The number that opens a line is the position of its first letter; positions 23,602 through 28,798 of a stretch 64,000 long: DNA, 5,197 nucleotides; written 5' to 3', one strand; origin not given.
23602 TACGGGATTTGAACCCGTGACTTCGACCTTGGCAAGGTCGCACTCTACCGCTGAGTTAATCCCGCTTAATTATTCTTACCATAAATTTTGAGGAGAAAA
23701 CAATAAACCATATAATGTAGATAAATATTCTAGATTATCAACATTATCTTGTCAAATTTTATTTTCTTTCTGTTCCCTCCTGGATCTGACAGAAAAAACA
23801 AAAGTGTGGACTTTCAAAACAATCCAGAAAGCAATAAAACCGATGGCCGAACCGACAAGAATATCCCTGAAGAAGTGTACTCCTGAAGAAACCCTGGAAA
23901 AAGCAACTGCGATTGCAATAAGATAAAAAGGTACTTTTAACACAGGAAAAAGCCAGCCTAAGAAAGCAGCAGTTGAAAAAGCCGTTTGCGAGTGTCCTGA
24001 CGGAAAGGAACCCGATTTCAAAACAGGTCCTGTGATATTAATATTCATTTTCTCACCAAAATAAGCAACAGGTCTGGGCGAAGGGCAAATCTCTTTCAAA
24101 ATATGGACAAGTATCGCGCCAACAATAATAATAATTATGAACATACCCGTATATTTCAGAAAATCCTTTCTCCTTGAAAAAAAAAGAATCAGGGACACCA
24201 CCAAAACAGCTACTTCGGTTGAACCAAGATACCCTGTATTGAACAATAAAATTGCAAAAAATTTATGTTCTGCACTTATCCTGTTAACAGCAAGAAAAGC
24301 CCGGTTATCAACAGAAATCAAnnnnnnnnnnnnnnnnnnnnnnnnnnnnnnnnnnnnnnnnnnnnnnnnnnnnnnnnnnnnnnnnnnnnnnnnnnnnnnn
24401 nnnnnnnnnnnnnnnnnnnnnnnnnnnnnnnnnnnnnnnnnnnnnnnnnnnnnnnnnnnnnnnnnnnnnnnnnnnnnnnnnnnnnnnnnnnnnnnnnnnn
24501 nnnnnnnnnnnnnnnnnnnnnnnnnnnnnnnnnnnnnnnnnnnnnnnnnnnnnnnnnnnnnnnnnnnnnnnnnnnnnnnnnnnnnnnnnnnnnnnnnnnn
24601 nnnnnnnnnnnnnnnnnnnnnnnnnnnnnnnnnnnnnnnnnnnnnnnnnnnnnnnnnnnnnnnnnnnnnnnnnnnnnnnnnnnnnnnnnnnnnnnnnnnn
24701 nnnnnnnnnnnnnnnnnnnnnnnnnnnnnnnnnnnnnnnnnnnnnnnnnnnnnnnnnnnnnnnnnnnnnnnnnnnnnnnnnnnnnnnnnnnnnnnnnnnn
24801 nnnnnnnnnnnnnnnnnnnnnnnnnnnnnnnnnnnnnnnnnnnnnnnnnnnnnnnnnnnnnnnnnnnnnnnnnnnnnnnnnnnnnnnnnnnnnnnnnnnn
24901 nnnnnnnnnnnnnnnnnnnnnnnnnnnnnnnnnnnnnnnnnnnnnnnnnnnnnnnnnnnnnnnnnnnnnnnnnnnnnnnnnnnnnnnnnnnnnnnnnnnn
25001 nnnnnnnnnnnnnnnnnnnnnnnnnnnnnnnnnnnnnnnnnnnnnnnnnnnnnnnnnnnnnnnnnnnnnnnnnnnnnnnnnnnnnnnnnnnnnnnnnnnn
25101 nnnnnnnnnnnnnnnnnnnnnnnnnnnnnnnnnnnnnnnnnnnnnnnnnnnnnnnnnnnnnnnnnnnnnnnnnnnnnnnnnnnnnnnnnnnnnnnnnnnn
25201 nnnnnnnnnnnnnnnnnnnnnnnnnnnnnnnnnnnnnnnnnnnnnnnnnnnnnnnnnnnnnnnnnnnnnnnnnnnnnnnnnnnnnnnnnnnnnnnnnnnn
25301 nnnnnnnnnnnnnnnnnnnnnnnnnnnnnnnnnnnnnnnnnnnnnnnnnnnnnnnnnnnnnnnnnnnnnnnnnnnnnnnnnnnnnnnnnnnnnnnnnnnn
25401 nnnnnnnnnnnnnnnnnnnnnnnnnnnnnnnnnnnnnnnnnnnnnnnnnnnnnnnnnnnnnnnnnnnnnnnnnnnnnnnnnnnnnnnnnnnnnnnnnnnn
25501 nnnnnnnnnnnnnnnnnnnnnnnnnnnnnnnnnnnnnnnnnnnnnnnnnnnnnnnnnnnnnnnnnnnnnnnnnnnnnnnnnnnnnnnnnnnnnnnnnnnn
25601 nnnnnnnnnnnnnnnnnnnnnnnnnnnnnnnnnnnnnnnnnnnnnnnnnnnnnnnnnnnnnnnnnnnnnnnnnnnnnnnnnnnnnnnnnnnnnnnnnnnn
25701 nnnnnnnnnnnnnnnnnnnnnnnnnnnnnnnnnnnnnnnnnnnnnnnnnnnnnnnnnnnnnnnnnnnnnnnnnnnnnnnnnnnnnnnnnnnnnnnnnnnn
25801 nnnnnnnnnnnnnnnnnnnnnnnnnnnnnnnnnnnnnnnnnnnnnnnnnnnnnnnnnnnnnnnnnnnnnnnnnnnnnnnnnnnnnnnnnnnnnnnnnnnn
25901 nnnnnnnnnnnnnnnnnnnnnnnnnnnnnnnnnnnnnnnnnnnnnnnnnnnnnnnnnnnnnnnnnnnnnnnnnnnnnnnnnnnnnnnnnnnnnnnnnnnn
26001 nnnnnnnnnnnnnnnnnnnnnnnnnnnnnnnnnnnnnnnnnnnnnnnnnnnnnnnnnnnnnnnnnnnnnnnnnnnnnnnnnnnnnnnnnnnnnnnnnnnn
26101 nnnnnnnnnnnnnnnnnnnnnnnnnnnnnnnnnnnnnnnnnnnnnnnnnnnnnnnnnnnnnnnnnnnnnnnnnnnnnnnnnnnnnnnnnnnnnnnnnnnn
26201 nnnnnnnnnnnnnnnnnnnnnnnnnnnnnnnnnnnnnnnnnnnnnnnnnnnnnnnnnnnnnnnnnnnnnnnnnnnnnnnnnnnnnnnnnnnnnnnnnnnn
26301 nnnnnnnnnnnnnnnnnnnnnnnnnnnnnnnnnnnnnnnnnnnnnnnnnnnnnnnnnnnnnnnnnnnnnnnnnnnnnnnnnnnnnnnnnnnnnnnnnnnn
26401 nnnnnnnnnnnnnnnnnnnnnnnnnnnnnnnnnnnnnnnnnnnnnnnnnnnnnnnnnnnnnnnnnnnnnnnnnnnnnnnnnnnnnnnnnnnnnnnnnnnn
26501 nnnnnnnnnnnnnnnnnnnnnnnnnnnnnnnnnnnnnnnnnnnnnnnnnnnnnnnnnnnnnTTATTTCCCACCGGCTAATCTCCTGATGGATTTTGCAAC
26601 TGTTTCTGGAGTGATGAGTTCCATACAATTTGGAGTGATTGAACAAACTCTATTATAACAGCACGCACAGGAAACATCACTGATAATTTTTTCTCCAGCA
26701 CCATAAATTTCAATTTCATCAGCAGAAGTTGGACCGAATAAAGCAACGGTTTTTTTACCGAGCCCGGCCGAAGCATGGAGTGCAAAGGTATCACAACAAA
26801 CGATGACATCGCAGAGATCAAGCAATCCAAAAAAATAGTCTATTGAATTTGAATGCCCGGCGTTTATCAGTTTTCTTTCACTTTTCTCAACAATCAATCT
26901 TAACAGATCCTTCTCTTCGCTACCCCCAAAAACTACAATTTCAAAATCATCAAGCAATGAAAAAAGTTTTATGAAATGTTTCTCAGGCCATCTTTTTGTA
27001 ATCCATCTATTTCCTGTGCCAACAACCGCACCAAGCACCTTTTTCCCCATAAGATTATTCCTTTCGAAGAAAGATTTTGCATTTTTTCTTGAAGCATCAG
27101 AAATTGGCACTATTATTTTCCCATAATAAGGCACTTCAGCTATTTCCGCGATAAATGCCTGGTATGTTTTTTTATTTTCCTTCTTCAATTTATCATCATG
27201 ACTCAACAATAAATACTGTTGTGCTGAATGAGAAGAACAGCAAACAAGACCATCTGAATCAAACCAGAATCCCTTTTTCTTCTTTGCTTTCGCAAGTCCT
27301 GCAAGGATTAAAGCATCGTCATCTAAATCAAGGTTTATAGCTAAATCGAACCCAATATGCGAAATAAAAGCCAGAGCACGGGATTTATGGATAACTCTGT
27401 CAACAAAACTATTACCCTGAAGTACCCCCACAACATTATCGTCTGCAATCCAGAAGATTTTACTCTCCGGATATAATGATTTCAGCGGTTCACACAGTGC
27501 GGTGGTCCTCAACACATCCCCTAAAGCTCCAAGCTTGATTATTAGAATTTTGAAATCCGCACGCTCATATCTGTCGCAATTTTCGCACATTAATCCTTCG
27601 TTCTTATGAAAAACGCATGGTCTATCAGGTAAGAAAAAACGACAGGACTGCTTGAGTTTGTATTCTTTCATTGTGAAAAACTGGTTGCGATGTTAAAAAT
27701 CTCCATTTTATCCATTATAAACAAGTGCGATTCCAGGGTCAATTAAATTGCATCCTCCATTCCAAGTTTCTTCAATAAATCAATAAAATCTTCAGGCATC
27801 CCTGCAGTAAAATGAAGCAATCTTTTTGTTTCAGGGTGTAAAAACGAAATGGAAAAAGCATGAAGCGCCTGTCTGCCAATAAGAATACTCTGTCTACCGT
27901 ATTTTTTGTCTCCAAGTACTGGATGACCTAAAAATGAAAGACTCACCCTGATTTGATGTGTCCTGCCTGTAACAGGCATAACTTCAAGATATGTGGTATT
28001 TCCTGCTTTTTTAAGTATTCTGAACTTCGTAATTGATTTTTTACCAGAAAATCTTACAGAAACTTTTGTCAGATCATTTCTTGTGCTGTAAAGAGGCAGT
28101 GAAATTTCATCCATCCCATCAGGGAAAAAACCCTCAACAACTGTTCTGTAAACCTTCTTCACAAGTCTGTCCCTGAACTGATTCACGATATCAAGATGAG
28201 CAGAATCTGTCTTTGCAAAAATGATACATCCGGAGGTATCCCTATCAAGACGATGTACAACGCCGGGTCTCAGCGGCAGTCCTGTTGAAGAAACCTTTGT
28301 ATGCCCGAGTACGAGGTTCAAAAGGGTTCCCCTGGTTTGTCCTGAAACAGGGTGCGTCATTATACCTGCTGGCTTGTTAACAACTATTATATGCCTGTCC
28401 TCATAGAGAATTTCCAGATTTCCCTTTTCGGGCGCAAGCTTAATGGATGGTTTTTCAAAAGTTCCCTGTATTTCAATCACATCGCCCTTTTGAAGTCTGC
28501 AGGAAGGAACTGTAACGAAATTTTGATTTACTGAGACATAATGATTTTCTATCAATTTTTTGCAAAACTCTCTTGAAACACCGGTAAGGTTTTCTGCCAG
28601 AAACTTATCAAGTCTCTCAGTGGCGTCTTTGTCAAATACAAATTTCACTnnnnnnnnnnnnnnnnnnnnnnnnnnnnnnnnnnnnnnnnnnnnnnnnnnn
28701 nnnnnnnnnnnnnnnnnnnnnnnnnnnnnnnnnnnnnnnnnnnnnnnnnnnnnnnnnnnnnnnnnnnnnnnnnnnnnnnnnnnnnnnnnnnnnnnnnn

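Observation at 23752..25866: ArnT-like GT-C glycosyltransferase fused in-frame to a complete PAP2 phosphatase, in an operon with an ArnC-like GT2 and a GT9 heptosyltransferase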

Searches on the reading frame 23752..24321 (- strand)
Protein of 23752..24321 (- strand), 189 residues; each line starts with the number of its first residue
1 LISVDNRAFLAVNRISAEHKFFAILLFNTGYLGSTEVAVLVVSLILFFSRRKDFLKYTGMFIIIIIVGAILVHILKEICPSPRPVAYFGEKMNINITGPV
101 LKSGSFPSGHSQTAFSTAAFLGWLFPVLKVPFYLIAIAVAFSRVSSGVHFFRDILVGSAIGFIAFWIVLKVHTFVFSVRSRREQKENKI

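Call 42: search_protein_families(library=ncbifam, proteins=[window:23752-24321:-], max_evalue=0.001)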
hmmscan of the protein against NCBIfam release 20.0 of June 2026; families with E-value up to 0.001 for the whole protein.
window:23752-24321:- (189 aa): 3 families
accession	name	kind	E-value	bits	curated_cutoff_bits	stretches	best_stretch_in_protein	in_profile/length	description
NF047884.1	UdeprDiPSep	equivalog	2.9e-11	43.6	250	1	33-168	52-183/188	undecaprenyl-diphosphatase SepP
NF008813.0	PRK11837.1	equivalog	1.8e-08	34.6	229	1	61-164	64-164/202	undecaprenyl-diphosphate phosphatase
NF007975.0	PRK10699.1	equivalog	2.8e-06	26.9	261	1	105-181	158-239/254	phosphatidylglycerophosphatase B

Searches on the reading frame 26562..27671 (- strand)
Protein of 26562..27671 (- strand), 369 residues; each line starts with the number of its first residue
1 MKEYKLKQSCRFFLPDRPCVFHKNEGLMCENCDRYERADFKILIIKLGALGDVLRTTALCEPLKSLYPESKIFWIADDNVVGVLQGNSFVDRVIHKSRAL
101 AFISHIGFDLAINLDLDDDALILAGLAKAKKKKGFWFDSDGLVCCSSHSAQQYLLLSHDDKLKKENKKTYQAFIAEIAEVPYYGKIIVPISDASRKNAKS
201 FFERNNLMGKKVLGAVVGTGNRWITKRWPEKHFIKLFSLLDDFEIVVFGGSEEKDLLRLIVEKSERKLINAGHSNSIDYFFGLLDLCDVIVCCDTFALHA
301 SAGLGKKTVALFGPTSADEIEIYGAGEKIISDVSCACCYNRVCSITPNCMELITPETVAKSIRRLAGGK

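Call 3: search_protein_families(library=pfam, proteins=[window:26562-27671:-], max_evalue=0.01)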
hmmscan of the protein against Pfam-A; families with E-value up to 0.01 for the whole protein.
window:26562-27671:- (369 aa): 1 family
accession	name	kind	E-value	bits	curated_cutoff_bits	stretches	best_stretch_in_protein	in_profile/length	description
PF01075.23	Glyco_transf_9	-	3.1e-19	69.7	22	1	149-345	44-243/247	Glycosyltransferase family 9 (heptosyltransferase)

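Call 4: search_protein_families(library=ncbifam, proteins=[window:26562-27671:-], max_evalue=0.01)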
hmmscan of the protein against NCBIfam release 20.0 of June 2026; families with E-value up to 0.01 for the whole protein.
window:26562-27671:- (369 aa): 6 families
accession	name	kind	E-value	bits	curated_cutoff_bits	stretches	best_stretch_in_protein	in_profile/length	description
TIGR02195.1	heptsyl_trn_II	equivalog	3.7e-19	69.1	134.6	1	41-365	1-337/339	lipopolysaccharide heptosyltransferase II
TIGR02193.1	heptsyl_trn_I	equivalog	3.8e-17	62.5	185.3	2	41-95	1-55/320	lipopolysaccharide heptosyltransferase I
TIGR02201.1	heptsyl_trn_III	equivalog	5e-13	48.8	170.2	1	41-319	1-293/344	putative lipopolysaccharide heptosyltransferase III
NF008162.0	PRK10916.1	equivalog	5.2e-10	39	569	1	212-319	182-294/348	ADP-heptose--LPS heptosyltransferase RfaF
NF008204.0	PRK10964.1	equivalog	2.1e-07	30.4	437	1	225-330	191-297/322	lipopolysaccharide heptosyltransferase RfaC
NF007742.0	PRK10422.1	equivalog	9.7e-07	27.9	467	1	41-91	7-57/352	lipopolysaccharide core heptosyltransferase RfaQ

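Call 41: search_solved_structures(query=window:26562-27671:-, max_evalue=0.001)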
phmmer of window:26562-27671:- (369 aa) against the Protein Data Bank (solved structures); distinct sequences matched with E-value up to 0.001: 5.
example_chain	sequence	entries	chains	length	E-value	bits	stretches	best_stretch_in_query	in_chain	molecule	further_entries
3tov_A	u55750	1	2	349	3.7e-12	49.4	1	39-317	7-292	Glycosyl transferase family 9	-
1psw_A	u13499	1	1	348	5.8e-08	35.6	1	225-318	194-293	ADP-HEPTOSE LPS HEPTOSYLTRANSFERASE II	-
2h1f_A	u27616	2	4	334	1.2e-07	34.6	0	225-360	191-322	Lipopolysaccharide heptosyltransferase-1 | Lipopolysaccharide heptosyltransferase 1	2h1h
2gt1_A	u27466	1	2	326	1.4e-07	34.4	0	225-359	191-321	Lipopolysaccharide heptosyltransferase-1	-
6dfe_A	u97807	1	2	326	1.4e-07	34.3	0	225-358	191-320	ADP-heptose--LPS heptosyltransferase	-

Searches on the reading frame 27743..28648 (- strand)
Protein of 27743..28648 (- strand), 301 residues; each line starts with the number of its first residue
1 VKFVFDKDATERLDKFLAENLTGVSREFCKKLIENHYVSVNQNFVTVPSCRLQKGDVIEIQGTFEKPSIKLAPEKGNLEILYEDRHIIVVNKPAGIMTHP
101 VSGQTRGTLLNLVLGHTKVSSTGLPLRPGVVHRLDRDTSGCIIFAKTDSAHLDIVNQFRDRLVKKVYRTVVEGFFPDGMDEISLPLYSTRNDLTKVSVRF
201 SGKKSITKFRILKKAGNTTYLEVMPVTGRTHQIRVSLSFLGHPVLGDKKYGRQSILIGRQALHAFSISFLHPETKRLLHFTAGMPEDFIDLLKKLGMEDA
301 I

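Call 3: search_protein_families(library=pfam, proteins=[window:27743-28648:-], max_evalue=0.01)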
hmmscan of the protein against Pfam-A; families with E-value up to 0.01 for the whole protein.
window:27743-28648:- (301 aa): 3 families
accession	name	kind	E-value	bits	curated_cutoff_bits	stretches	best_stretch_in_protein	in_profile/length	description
PF00849.27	PseudoU_synth_2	-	5.3e-28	98.6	26.8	1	86-238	1-151/152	RNA pseudouridylate synthase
PF01479.30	S4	-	6.3e-07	29.5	22.8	1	11-58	1-48/48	S4 domain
PF13275.11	S4_2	-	0.0073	16.6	24.6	0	30-62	27-59/65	S4 domain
